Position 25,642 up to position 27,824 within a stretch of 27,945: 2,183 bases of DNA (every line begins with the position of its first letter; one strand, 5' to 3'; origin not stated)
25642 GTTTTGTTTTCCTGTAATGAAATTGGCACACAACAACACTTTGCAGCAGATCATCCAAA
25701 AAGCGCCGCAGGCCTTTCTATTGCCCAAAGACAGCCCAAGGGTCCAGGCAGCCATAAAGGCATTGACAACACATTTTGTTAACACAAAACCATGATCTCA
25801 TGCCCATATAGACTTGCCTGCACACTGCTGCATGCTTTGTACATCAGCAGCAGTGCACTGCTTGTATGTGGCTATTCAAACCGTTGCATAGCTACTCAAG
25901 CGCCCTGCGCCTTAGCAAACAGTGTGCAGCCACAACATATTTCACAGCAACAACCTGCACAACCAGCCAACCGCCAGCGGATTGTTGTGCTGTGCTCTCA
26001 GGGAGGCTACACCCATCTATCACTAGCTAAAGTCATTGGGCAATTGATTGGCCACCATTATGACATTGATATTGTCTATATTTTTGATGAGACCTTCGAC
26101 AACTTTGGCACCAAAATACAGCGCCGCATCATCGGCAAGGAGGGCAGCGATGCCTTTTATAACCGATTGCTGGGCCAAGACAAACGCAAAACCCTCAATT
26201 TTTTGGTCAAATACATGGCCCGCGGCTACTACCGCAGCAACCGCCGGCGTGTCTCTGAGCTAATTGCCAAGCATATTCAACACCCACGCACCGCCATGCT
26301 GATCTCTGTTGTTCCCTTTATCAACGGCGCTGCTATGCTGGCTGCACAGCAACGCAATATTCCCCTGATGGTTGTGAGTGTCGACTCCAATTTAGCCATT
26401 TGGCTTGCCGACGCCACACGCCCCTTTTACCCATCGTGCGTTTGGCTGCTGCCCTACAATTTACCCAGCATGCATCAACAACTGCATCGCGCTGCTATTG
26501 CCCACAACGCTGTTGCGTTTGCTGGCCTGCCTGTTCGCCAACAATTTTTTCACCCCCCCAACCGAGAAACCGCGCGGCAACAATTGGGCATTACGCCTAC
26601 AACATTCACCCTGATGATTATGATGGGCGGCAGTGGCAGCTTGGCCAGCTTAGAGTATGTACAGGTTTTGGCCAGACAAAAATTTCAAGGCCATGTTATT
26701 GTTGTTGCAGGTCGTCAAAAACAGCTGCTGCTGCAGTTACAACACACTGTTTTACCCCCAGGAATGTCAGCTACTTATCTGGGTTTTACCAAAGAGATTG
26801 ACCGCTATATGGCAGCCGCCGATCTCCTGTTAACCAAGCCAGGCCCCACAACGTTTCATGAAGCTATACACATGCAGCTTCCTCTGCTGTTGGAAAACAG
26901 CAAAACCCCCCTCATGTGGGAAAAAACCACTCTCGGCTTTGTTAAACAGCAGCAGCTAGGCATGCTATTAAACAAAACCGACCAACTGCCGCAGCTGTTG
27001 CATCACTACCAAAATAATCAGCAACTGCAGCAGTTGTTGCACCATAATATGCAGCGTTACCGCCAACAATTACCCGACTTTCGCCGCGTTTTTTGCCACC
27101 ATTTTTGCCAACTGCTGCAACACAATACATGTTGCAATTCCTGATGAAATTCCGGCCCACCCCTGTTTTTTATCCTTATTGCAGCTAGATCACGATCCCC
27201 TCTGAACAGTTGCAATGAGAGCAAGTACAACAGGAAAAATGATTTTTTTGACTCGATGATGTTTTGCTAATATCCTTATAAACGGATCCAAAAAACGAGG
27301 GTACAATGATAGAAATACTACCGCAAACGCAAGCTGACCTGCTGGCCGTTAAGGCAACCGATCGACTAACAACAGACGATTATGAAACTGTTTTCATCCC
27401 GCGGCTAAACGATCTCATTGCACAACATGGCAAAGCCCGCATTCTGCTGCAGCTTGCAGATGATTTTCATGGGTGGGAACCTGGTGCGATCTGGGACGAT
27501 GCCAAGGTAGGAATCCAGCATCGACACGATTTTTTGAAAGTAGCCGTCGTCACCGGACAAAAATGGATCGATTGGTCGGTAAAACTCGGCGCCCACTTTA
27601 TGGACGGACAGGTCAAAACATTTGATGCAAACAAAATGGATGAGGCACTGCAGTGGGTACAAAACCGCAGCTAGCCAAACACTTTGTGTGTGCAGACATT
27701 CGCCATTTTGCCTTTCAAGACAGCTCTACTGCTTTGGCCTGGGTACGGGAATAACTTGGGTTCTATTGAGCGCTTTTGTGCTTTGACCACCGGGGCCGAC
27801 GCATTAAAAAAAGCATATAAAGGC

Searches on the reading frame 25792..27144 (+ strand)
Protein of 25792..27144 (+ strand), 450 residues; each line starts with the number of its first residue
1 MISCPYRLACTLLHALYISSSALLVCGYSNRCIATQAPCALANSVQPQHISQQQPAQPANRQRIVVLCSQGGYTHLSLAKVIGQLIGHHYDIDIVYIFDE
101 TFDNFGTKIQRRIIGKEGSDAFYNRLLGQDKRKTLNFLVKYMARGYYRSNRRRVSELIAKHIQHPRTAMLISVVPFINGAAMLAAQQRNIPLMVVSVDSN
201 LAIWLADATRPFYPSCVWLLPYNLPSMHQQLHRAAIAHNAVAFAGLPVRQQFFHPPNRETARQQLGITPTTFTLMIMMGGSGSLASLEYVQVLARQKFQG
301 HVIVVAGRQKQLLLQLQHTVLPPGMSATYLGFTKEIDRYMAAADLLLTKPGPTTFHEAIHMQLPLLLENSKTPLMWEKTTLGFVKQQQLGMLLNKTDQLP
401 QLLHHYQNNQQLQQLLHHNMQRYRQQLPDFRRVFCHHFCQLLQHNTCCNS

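Call 6: search_protein_families(library=pfam, proteins=[window:25792-27144:+])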
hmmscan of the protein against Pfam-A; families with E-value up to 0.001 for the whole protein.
window:25792-27144:+ (450 aa): 1 family
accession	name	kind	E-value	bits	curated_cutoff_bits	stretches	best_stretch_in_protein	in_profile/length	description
PF04101.22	Glyco_tran_28_C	-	1.4e-05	25.7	22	1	276-367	4-96/166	Glycosyltransferase family 28 C-terminal domain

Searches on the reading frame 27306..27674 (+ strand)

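Call 6: search_protein_families(library=pfam, proteins=[window:27306-27674:+])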
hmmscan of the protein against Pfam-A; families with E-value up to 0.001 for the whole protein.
window:27306-27674:+ (122 aa): 1 family
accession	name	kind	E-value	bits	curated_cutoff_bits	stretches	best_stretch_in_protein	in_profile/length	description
PF11964.13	SpoIIAA-like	-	2.9e-29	102.3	25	1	12-119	1-106/106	SpoIIAA-like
